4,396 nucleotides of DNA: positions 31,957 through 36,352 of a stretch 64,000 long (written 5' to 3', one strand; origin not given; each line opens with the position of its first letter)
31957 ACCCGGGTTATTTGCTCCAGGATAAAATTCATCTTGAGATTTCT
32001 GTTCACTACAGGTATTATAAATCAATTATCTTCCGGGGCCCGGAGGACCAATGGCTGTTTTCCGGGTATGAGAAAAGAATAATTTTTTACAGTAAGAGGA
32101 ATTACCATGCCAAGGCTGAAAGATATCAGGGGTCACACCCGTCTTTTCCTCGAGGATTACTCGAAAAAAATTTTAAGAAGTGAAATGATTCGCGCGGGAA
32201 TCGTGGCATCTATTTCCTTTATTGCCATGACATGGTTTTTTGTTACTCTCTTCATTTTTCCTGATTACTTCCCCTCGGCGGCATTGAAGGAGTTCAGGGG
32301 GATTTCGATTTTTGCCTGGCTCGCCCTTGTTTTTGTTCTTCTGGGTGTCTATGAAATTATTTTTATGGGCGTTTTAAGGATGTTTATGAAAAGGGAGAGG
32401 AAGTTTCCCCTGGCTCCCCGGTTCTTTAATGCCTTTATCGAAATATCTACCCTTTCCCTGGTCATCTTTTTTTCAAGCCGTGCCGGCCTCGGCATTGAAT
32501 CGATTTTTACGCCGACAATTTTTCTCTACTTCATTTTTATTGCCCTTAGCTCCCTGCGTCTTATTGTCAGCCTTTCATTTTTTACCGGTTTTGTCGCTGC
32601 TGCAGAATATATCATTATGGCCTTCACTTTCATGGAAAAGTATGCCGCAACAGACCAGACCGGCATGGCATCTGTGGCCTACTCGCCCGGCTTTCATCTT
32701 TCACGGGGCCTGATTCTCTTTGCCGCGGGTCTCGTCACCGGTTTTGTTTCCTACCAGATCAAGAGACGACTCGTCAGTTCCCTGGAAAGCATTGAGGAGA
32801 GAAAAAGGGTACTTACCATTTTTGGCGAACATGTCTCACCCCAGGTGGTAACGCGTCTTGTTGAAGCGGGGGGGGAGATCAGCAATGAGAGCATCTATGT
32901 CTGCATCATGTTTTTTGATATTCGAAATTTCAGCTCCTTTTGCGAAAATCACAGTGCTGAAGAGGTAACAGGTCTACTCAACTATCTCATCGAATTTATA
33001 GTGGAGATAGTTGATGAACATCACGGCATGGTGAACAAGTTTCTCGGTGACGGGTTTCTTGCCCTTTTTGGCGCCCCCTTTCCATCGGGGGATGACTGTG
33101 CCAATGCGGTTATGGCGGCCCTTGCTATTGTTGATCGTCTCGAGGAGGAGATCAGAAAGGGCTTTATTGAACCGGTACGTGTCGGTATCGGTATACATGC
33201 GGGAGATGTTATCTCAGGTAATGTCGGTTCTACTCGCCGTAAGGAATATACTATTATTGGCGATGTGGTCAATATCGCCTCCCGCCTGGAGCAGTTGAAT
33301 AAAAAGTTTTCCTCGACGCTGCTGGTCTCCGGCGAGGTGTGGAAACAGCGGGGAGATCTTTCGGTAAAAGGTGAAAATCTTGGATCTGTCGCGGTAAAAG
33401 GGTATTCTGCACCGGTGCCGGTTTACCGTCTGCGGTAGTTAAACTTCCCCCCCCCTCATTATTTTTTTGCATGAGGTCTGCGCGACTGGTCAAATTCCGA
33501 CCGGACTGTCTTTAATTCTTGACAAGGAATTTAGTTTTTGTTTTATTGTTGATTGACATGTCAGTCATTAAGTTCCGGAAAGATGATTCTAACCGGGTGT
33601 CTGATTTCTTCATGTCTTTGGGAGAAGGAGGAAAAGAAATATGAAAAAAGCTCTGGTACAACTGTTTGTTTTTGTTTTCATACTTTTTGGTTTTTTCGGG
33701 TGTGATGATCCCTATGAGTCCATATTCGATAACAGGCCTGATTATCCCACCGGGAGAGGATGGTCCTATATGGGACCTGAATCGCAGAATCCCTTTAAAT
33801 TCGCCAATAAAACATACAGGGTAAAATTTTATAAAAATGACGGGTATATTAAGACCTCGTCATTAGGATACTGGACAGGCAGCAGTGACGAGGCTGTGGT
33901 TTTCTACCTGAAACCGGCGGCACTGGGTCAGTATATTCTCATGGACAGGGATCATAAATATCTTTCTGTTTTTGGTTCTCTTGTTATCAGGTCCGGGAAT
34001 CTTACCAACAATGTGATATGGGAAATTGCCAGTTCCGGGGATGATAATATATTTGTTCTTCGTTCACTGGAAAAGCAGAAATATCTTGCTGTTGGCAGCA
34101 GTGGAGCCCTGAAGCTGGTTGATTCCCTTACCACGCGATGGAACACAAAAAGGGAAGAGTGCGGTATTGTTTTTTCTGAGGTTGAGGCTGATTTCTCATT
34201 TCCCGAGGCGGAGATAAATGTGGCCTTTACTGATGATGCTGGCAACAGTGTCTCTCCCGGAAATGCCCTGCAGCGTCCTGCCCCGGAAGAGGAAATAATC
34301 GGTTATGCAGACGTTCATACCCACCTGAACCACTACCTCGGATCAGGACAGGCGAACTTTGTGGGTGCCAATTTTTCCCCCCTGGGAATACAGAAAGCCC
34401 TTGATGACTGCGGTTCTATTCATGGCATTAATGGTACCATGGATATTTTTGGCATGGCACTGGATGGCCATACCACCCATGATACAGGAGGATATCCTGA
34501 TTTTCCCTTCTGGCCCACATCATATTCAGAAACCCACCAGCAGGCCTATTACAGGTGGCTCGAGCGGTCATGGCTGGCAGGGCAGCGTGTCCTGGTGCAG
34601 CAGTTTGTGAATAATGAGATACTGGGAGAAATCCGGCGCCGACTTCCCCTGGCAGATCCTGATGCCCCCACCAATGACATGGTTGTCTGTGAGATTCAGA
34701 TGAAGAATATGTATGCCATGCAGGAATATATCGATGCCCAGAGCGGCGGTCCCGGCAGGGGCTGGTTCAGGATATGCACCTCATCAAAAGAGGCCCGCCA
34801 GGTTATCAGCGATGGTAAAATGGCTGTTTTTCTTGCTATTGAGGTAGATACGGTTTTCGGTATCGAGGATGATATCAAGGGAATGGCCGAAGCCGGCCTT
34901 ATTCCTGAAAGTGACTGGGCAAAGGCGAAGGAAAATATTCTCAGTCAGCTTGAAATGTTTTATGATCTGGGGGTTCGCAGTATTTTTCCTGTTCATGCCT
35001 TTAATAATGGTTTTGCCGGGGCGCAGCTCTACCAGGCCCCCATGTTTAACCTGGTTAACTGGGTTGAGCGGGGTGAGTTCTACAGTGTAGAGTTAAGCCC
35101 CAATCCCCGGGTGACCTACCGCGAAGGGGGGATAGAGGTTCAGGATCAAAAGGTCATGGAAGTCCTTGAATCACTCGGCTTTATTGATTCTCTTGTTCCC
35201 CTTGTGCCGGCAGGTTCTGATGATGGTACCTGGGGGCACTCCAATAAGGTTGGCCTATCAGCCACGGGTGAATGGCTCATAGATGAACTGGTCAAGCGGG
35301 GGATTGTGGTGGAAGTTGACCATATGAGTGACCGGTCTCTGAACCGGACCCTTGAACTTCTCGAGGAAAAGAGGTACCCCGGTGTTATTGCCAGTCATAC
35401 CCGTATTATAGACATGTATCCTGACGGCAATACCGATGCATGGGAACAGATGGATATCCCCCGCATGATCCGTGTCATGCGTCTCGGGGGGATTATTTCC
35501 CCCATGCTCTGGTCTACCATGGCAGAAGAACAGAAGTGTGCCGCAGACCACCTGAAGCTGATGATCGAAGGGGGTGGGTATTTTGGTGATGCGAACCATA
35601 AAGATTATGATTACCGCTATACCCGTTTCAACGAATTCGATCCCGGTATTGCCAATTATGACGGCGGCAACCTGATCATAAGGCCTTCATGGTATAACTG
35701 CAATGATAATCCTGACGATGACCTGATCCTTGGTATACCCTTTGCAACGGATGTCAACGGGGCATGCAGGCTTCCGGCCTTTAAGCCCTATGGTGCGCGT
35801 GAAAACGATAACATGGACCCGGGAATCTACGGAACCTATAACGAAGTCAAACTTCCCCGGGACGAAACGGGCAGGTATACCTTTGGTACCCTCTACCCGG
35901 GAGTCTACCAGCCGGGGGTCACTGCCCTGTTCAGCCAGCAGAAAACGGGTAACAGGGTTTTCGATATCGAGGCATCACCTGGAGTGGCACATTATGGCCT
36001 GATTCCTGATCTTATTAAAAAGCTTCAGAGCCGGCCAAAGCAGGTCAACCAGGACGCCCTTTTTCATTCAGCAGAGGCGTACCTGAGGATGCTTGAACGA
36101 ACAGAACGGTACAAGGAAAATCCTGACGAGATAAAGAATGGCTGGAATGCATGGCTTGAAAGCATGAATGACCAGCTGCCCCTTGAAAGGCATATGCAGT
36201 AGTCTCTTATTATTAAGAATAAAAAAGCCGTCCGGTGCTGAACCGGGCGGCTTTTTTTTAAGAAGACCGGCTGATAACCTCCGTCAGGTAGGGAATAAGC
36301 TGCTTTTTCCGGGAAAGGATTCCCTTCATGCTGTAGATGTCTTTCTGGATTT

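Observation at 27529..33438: Surface signalling cluster: giant beta-helix-like lipoprotein, FecR-domain protein, beta-barrel protein, membrane class III cyclase, with G7 tracts in coding sequence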

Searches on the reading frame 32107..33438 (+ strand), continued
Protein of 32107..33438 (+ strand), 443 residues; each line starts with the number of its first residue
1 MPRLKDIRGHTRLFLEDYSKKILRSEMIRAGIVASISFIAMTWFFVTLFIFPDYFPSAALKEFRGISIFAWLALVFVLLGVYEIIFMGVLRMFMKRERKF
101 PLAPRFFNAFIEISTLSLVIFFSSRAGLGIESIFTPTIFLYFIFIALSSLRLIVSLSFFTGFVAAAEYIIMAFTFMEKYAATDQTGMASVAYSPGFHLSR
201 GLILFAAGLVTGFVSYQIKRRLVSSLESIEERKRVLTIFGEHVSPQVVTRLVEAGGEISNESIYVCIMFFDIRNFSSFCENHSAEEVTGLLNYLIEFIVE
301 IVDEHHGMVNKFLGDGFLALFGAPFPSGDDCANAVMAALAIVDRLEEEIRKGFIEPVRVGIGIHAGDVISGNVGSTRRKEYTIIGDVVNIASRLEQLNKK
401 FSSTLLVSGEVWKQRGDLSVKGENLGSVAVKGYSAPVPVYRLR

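Call 23: find_encoding_contigs(protein=P0005, flank=10000, max_places=2)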
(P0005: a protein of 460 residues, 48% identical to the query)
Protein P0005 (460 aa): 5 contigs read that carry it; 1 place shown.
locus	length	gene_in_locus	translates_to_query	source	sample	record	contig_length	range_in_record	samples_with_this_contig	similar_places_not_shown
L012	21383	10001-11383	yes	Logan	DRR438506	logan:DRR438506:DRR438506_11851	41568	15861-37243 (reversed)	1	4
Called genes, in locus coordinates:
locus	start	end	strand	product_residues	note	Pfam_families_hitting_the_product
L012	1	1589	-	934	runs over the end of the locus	PF13485:Peptidase_MA_2 (weak), PF07676:PD40 (faint), PF26549:Tricorn_N (faint), PF26550:Tricorn_2nd (weak), PF01103:Omp85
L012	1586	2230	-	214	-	PF01300:Sua5_yciO_yrdC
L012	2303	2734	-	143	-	PF04977:DivIC (weak)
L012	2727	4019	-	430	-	PF03952:Enolase_N, PF00113:Enolase_C, PF07476:MAAL_C (weak)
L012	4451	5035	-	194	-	-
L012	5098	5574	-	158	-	-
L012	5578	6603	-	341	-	PF04307:YdjM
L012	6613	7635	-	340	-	PF12698:ABC2_membrane_3, PF01061:ABC2_membrane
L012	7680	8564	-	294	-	PF00005:ABC_tran, PF13175:AAA_15 (faint), PF13304:AAA_21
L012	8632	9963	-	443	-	PF01921:tRNA-synt_1f (faint), PF00133:tRNA-synt_1 (faint), PF01406:tRNA-synt_1e, PF09334:tRNA-synt_1g (faint)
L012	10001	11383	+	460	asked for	PF00211:Guanylate_cyc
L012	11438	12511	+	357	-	PF01734:Patatin (weak)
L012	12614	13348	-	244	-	PF01852:START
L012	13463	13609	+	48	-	-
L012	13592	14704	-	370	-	PF05222:AlaDh_PNT_N, PF01262:AlaDh_PNT_C, PF02826:2-Hacid_dh_C (weak)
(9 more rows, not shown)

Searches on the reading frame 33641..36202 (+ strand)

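Call 5: search_protein_families(library=pfam, proteins=[window:33641-36202:+], max_evalue=0.01)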
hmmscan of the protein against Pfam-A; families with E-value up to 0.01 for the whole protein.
window:33641-36202:+ (853 aa): 1 family
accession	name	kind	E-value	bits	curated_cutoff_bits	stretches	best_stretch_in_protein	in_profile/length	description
PF01244.27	Peptidase_M19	-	3.6e-09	36.7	26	1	534-594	154-210/319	Membrane dipeptidase (Peptidase family M19)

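Call 7: search_protein_families(library=ncbifam, proteins=[window:33641-36202:+], max_evalue=0.1)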
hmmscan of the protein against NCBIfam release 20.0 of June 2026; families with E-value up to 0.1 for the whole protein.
window:33641-36202:+ (853 aa): 0 families
